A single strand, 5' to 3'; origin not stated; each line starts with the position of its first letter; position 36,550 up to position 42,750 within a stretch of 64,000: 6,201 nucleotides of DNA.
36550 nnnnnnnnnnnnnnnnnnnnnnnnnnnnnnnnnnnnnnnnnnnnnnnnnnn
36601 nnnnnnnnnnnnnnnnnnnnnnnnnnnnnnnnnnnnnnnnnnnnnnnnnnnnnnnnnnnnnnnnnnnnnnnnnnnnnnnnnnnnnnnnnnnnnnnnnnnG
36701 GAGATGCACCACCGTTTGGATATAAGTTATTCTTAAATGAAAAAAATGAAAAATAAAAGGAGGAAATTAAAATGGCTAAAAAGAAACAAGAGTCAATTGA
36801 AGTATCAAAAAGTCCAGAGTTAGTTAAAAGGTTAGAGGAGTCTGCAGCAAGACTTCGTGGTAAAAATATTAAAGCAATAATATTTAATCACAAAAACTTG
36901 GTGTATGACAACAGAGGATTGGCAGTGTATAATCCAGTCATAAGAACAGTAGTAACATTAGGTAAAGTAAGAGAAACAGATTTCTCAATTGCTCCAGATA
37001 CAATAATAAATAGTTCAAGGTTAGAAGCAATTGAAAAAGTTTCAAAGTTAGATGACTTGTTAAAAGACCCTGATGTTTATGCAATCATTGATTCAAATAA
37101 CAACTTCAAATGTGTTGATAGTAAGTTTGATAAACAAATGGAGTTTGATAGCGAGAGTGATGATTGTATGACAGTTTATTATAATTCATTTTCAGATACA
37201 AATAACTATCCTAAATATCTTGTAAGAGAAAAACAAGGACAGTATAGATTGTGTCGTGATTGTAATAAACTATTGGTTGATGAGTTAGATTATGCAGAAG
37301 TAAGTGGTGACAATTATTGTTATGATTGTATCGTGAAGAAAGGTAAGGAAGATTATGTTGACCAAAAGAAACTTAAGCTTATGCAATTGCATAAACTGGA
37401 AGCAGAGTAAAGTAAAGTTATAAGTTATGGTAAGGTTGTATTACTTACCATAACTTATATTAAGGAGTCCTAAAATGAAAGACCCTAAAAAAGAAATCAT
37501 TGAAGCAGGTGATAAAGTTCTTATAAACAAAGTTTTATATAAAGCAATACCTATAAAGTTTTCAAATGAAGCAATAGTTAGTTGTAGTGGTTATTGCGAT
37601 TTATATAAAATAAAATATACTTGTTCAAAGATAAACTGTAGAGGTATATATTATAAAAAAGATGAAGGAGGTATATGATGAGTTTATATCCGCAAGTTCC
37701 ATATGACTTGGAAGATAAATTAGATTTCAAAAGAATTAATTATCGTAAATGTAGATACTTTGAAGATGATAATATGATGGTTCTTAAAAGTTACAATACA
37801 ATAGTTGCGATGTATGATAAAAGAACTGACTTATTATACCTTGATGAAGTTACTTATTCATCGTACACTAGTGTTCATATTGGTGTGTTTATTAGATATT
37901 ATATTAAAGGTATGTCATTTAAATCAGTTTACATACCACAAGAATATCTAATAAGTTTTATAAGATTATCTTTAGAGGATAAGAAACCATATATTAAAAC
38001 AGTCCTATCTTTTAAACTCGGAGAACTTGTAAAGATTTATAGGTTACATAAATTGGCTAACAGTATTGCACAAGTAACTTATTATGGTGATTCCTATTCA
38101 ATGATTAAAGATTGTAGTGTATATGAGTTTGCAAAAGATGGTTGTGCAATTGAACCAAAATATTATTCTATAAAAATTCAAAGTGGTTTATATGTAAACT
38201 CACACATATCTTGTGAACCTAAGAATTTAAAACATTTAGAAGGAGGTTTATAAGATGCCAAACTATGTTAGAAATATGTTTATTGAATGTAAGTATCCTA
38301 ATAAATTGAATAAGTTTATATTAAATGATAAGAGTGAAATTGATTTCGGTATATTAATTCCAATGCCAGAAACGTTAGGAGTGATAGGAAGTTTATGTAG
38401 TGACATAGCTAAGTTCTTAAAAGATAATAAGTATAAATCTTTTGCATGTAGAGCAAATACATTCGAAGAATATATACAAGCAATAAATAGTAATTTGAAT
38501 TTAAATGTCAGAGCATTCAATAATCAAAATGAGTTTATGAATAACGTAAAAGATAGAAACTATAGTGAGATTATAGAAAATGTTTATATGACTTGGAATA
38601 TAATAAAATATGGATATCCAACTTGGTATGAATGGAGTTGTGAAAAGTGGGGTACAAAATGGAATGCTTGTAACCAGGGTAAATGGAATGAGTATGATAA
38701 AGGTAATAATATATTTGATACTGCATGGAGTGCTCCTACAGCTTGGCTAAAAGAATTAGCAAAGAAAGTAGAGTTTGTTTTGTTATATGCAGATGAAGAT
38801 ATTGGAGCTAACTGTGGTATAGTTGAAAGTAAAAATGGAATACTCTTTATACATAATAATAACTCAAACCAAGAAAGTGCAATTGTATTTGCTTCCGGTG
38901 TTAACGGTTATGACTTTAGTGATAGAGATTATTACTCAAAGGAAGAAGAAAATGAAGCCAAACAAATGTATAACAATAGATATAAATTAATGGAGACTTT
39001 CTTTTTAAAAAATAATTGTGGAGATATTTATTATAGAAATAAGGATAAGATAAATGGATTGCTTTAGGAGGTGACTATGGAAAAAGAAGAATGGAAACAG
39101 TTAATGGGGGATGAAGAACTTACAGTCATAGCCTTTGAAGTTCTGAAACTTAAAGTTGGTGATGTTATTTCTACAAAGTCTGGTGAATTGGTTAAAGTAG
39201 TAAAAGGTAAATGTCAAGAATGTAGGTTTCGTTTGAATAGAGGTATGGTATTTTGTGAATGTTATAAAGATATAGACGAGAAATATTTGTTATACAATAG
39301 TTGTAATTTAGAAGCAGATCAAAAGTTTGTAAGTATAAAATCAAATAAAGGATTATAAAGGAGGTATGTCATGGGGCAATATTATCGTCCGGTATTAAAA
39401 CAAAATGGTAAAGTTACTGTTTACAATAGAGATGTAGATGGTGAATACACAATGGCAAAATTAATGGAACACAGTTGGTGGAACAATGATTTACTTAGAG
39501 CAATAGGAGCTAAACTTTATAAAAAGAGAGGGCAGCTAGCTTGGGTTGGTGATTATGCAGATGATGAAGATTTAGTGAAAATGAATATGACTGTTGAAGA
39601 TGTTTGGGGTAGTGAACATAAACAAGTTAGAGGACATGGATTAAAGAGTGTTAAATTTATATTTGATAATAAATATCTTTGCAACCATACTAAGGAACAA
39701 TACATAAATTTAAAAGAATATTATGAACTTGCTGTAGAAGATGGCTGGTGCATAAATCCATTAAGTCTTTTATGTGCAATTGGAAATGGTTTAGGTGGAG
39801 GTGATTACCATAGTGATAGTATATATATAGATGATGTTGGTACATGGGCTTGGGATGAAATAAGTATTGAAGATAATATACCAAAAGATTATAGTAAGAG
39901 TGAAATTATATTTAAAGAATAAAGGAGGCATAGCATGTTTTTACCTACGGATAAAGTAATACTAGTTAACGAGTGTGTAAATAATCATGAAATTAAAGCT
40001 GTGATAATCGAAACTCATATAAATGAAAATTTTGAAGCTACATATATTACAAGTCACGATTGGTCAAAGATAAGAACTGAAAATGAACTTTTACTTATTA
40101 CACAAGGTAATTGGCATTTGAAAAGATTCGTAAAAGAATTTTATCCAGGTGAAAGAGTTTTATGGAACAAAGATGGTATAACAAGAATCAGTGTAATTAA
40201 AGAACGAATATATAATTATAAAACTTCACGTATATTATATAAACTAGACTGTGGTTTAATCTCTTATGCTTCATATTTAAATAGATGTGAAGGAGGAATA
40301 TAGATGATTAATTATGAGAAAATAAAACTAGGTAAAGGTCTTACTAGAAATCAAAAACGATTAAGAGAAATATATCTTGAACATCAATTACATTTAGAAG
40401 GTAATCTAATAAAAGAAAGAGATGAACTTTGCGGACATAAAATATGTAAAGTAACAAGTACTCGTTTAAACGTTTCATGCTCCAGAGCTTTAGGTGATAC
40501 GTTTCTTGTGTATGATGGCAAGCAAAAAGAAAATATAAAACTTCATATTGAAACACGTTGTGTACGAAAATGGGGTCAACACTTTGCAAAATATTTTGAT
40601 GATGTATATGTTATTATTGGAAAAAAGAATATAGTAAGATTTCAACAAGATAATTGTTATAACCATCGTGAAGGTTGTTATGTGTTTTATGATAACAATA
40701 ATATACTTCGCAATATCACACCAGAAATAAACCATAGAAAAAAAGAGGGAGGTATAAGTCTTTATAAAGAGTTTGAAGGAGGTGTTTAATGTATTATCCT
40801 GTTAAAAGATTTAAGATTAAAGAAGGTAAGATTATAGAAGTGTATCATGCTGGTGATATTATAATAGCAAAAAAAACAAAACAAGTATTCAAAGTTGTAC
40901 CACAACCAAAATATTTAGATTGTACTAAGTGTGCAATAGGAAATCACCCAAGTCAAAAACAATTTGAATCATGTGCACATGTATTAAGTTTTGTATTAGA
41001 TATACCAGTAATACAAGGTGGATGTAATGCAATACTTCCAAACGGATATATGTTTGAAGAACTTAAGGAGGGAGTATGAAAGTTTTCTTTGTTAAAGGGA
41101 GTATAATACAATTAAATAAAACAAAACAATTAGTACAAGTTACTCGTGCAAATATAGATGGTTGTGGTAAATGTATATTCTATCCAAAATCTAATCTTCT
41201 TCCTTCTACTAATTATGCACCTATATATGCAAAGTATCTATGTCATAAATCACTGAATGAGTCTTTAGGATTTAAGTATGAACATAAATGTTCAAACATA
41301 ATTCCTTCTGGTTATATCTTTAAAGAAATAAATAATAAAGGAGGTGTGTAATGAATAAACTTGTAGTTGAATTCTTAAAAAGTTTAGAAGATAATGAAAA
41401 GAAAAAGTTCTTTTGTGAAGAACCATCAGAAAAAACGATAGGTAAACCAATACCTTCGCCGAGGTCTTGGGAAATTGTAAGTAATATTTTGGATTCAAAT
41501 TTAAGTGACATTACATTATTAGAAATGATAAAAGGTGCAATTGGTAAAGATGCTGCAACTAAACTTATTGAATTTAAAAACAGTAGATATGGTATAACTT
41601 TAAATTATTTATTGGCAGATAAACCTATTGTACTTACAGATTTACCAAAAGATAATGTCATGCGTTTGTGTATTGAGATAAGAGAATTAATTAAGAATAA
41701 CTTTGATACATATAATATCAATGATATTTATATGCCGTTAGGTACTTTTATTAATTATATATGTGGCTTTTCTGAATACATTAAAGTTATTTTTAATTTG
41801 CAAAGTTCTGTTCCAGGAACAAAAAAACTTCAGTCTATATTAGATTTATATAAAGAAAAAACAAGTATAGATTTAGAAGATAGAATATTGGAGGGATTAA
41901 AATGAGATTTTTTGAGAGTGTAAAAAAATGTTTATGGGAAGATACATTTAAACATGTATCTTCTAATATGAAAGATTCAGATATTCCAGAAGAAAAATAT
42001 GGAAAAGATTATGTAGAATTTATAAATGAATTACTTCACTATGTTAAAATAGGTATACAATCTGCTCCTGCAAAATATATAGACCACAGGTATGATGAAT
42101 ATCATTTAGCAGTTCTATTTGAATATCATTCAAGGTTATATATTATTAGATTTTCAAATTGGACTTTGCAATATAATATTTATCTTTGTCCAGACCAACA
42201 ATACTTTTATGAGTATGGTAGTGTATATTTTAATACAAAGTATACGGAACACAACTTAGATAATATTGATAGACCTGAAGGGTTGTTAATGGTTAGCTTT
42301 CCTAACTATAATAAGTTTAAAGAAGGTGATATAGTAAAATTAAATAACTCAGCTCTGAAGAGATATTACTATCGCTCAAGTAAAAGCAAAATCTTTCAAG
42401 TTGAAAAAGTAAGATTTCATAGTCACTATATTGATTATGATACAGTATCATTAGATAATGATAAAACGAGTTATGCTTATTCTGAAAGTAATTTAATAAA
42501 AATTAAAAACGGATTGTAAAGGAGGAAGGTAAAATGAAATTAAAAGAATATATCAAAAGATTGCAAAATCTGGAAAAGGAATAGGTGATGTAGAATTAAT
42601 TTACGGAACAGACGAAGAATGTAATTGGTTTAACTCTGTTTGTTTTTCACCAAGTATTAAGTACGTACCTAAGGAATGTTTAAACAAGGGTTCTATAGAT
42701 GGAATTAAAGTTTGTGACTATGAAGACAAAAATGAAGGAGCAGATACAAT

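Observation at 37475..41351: Second array carrying the same small-protein family and the same GG[V/I/L]-stop-ATG junctions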

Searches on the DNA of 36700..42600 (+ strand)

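Call 7: search_dna_similar(query=window:36700-42600:+, collection=phages, mode=near, max_rows=15)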
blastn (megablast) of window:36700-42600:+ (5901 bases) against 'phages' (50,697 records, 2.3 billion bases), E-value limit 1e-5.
No match.
